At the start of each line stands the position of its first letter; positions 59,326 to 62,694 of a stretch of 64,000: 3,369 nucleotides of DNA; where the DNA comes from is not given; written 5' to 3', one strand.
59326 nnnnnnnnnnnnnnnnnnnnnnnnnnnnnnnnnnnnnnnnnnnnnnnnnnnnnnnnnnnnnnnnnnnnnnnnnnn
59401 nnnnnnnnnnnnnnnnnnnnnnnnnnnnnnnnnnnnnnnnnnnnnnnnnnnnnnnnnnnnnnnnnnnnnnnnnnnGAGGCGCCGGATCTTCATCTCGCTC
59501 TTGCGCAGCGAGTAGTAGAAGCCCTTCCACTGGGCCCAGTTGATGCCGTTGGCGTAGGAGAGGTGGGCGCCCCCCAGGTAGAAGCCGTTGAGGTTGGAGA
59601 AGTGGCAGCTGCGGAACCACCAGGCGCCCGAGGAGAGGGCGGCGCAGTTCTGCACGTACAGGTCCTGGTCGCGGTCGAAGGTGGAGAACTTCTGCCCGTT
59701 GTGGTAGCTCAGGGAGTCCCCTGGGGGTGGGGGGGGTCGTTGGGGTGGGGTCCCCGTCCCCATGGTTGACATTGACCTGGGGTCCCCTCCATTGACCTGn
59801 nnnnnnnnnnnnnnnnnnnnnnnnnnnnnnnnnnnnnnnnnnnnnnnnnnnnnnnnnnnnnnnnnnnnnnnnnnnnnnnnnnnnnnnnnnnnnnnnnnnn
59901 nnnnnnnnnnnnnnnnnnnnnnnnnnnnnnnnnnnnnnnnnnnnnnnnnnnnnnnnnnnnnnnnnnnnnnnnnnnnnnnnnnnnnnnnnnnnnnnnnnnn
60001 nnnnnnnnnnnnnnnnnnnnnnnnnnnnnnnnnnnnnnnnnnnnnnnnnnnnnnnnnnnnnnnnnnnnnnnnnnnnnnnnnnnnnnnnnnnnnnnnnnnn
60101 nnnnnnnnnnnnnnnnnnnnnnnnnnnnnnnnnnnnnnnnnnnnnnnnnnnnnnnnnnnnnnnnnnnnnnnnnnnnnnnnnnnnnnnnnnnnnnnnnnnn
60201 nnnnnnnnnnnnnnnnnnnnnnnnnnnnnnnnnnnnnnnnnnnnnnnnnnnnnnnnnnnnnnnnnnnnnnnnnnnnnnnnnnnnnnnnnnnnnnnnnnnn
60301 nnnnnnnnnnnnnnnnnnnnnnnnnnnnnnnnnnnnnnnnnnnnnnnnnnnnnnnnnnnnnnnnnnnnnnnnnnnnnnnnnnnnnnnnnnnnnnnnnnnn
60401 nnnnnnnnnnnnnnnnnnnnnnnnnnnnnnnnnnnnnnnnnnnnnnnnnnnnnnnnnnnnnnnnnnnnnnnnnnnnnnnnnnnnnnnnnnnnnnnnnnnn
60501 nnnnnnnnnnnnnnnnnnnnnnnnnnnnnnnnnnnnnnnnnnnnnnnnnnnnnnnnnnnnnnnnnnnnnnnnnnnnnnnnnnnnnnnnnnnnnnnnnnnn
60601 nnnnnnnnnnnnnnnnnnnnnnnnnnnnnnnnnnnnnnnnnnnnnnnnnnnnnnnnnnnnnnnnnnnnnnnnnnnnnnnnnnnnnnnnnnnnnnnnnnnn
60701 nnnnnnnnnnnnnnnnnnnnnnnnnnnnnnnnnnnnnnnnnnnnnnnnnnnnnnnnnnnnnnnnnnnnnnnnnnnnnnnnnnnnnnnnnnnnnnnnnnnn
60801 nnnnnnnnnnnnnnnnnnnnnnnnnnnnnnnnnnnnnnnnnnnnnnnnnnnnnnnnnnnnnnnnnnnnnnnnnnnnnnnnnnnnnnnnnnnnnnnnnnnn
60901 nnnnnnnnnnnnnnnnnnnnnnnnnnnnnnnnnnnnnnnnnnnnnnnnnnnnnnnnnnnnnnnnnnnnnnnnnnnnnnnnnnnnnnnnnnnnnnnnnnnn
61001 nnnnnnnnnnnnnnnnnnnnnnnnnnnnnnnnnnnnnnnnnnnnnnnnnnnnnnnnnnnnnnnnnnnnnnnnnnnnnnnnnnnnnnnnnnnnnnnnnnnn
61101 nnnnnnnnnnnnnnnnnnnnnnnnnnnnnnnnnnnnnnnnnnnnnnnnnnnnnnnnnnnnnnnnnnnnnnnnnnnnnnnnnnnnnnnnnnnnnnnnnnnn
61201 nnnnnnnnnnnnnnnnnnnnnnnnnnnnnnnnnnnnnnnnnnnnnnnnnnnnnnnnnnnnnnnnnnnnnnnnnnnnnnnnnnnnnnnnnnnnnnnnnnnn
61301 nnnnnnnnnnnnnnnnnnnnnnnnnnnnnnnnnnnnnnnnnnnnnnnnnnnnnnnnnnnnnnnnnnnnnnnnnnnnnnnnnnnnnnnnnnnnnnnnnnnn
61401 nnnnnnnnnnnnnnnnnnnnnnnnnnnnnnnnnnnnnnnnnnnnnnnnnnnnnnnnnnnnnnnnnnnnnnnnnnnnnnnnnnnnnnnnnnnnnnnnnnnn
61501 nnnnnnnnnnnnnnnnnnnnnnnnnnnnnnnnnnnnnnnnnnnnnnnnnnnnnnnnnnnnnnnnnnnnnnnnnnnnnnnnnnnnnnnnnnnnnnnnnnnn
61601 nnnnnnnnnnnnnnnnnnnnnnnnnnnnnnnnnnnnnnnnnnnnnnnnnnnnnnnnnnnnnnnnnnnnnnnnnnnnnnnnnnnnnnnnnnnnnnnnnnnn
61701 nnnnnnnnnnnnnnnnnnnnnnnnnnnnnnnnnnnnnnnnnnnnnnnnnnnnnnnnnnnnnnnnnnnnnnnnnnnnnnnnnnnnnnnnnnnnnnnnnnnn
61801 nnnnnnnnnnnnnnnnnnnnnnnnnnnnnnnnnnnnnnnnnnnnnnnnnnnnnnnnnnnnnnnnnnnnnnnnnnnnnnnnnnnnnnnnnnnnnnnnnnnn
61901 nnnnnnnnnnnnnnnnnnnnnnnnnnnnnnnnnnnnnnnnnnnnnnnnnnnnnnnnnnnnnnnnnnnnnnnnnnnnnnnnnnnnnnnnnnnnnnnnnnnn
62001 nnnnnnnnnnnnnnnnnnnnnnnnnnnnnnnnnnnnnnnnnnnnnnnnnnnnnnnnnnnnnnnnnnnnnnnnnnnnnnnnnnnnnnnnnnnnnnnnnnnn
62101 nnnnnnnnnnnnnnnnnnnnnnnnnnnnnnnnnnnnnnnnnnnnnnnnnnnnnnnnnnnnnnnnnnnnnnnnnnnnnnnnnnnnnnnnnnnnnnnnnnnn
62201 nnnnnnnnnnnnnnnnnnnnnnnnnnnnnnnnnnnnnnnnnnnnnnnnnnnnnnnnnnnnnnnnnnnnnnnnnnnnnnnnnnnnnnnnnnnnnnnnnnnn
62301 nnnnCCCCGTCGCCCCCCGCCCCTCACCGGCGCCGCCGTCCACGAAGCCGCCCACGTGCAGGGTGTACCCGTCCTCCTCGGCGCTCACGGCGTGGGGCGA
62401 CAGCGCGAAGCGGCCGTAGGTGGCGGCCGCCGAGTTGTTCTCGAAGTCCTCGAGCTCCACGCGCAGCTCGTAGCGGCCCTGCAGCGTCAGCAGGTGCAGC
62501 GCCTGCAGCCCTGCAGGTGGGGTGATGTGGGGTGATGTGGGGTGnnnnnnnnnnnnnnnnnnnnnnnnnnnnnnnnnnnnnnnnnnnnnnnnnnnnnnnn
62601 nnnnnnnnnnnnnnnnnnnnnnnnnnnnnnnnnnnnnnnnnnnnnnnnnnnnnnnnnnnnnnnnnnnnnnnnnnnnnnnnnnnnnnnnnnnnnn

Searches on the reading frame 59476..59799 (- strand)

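Call 71: search_protein_families(library=pfam, max_evalue=0.01, proteins=[window:59476-59799:-])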
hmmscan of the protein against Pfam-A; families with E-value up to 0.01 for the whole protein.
seq(108 aa): 1 family
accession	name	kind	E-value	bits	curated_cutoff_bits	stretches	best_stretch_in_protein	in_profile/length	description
PF00147.23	Fibrinogen_C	-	1.5e-28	100.6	22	1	27-106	140-219/221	Fibrinogen beta and gamma chains, C-terminal globular domain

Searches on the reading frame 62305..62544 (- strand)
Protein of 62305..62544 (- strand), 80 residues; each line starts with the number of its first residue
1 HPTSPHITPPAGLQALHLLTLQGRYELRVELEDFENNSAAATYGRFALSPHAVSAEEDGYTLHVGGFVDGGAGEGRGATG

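Call 71: search_protein_families(library=pfam, max_evalue=0.01, proteins=[window:62305-62544:-])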
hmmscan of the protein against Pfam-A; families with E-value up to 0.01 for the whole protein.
seq(80 aa): 1 family
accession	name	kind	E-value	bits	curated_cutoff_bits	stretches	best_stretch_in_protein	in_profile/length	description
PF00147.23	Fibrinogen_C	-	2.9e-08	34.2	22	1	12-74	78-134/221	Fibrinogen beta and gamma chains, C-terminal globular domain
